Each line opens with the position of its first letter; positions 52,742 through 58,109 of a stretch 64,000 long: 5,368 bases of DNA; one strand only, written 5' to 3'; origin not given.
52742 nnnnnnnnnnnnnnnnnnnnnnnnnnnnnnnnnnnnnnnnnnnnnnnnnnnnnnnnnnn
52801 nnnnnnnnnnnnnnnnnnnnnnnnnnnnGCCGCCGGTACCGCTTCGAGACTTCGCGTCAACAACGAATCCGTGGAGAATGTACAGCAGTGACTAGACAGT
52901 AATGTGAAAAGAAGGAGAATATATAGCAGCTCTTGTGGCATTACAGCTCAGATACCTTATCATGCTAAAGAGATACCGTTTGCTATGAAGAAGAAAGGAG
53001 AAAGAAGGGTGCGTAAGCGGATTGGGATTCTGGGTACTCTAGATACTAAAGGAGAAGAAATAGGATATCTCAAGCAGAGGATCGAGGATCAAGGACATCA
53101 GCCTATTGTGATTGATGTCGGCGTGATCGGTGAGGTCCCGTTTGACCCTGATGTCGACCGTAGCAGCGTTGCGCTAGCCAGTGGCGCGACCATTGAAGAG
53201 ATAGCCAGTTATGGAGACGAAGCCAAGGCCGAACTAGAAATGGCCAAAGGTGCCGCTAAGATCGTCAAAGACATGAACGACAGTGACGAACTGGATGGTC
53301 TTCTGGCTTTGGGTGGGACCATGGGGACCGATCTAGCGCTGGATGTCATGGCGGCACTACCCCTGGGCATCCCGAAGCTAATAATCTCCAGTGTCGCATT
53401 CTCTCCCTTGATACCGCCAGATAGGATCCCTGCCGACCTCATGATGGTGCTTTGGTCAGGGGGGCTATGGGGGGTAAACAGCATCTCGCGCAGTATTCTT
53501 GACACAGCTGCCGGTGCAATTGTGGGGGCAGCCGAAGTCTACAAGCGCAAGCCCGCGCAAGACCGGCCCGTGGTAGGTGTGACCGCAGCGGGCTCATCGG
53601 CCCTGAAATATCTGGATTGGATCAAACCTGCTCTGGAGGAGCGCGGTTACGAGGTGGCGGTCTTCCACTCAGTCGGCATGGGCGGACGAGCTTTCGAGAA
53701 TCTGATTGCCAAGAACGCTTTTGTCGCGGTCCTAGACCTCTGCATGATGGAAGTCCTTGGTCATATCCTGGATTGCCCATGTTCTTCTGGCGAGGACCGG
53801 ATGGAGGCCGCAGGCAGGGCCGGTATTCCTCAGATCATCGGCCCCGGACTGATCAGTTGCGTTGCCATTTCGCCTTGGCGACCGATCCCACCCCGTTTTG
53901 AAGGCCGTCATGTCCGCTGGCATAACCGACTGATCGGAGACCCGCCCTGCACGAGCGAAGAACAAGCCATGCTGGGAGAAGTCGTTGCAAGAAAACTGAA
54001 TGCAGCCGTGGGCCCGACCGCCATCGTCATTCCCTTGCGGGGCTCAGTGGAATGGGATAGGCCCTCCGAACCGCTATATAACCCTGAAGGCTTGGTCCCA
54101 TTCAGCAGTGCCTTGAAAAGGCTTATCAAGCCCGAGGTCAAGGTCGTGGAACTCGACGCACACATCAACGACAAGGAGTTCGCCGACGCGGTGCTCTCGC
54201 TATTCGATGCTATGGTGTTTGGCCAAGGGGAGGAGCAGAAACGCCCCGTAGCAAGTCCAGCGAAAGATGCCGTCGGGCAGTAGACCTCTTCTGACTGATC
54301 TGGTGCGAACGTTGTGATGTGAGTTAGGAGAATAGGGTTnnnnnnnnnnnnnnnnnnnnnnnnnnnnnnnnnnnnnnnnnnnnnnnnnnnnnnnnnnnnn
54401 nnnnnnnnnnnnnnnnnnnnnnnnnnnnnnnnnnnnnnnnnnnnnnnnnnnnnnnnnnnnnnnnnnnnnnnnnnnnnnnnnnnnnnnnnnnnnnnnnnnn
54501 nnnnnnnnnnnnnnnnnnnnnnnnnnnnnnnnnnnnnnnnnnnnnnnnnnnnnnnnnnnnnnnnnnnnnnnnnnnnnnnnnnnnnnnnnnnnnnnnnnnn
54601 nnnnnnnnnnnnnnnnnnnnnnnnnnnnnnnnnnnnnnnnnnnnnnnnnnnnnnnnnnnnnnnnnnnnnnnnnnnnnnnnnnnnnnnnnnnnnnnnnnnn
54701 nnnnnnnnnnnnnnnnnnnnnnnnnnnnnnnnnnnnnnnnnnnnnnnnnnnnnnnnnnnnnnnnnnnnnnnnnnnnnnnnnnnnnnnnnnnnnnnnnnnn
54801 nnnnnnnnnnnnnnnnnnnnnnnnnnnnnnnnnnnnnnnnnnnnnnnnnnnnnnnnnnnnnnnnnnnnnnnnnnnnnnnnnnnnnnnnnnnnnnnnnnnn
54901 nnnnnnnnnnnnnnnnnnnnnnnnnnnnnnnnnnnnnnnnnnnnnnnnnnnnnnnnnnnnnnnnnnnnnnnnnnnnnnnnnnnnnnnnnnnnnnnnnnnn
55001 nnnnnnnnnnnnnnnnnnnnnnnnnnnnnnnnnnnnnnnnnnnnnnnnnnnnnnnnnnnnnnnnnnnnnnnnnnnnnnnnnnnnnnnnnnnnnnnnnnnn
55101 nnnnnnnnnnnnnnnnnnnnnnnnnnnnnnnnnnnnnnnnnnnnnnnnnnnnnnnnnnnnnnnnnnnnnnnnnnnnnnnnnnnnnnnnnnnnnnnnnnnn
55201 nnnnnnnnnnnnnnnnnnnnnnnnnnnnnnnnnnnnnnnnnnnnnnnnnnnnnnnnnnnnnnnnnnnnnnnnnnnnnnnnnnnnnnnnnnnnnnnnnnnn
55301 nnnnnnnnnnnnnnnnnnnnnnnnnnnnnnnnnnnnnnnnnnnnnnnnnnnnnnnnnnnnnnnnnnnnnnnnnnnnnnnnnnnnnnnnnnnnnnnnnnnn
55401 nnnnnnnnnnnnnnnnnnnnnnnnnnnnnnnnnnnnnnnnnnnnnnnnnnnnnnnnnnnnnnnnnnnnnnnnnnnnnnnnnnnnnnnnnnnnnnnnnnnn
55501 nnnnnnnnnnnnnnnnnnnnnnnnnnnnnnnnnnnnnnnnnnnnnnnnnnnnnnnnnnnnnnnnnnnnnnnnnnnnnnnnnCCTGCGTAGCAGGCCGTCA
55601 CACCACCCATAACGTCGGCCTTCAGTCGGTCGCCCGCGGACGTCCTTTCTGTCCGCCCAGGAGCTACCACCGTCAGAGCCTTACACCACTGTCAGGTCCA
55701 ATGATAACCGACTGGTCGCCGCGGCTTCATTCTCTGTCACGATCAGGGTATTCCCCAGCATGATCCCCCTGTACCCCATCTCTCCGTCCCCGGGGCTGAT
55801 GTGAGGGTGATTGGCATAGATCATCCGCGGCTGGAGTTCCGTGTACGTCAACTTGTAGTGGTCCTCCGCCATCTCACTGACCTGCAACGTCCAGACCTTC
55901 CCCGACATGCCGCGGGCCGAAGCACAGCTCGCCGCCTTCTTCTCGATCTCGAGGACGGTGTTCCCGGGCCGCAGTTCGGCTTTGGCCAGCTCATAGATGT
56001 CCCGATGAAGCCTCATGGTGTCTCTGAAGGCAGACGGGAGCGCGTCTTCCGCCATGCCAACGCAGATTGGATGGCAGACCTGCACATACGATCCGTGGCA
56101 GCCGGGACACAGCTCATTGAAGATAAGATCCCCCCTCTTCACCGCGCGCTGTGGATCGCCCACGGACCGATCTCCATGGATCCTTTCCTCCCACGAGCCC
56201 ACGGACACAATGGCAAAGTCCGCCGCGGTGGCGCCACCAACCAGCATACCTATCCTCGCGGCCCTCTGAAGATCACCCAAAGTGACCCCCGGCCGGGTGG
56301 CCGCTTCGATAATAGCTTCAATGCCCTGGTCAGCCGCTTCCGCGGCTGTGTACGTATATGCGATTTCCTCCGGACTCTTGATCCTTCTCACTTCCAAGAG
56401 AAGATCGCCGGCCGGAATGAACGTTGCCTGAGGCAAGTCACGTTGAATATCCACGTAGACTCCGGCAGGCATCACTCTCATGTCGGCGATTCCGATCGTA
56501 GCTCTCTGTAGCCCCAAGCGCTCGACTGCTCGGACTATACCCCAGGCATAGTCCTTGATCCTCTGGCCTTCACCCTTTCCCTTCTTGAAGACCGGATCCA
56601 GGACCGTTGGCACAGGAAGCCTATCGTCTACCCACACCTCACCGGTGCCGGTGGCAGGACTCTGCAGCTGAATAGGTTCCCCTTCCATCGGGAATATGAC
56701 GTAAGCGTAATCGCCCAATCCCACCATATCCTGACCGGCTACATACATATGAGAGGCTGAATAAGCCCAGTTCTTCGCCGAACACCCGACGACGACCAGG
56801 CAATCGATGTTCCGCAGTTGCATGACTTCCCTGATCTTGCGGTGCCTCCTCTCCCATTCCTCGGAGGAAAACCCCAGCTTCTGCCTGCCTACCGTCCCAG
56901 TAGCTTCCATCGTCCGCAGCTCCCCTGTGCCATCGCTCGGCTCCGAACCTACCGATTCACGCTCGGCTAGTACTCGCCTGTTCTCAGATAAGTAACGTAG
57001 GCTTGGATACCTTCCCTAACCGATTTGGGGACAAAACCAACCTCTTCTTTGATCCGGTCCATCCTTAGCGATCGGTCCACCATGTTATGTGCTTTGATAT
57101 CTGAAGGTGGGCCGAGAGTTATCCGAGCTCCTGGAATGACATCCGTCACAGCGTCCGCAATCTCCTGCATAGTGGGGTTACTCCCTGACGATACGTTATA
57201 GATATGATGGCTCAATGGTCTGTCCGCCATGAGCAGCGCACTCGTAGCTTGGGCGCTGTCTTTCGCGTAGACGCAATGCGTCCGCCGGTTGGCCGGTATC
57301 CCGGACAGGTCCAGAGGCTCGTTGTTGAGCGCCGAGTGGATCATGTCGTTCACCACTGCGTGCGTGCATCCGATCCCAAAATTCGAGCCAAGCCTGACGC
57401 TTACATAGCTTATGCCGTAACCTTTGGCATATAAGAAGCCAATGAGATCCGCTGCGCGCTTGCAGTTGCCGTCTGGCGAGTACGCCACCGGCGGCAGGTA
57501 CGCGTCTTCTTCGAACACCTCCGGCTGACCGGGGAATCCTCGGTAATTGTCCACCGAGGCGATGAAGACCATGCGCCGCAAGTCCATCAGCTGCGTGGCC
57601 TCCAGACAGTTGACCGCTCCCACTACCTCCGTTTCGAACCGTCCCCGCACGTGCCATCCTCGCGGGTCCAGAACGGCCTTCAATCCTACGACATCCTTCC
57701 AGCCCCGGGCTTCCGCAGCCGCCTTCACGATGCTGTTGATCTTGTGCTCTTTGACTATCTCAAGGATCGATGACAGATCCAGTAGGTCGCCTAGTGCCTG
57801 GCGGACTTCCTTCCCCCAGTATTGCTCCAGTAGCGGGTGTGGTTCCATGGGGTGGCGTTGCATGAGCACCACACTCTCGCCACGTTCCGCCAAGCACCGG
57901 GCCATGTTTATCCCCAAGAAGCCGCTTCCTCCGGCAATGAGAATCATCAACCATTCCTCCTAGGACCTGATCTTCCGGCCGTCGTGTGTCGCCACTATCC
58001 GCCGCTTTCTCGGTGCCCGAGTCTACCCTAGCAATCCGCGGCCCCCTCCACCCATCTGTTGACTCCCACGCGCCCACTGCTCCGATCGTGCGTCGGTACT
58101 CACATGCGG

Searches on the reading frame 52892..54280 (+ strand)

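Call 43: search_protein_families(library=pfam, max_evalue=1e-7, proteins=[window:52892-54280:+])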
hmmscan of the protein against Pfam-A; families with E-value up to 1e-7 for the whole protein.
window:52892-54280:+ (463 aa): 2 families
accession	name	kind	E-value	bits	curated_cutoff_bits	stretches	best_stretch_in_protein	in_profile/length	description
PF23189.1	UPF0261_C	-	7.2e-59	199.1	27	1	225-441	1-217/218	Uncharacterised protein family (UPF0261) C-terminal domain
PF06792.17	UPF0261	-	1.3e-43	149.5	27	1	43-218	2-175/176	Uncharacterised protein family (UPF0261) N-terminal domain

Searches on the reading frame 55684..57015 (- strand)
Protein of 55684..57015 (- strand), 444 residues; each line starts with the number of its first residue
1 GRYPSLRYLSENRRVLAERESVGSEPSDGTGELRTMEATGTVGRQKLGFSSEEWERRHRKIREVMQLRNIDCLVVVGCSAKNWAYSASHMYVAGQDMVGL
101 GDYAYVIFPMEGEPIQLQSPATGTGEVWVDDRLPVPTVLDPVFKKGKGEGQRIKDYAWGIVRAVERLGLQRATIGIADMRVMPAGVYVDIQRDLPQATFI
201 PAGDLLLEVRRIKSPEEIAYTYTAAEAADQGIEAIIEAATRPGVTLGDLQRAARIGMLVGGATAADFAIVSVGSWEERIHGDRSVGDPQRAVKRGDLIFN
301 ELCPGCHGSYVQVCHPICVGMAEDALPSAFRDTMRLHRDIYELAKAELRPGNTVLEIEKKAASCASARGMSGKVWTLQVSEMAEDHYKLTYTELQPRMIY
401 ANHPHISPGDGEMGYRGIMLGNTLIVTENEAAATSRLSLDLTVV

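Call 43: search_protein_families(library=pfam, max_evalue=1e-7, proteins=[window:55684-57015:-])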
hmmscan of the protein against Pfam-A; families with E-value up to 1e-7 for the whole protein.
window:55684-57015:- (444 aa): 1 family
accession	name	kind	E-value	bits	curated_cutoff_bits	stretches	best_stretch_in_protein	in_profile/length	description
PF00557.29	Peptidase_M24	-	3.9e-13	50.1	23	1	223-428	5-208/208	Metallopeptidase family M24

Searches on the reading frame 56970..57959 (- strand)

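Call 43: search_protein_families(library=pfam, max_evalue=1e-7, proteins=[window:56970-57959:-])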
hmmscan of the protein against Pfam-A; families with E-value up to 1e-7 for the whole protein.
window:56970-57959:- (330 aa): 2 families
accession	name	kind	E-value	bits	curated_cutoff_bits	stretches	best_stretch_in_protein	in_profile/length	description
PF01370.27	Epimerase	-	3.5e-22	79.4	20.9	1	6-256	1-239/240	NAD dependent epimerase/dehydratase family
PF16363.11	GDP_Man_Dehyd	-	5.4e-13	49.5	27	1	7-269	1-260/332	GDP-mannose 4,6 dehydratase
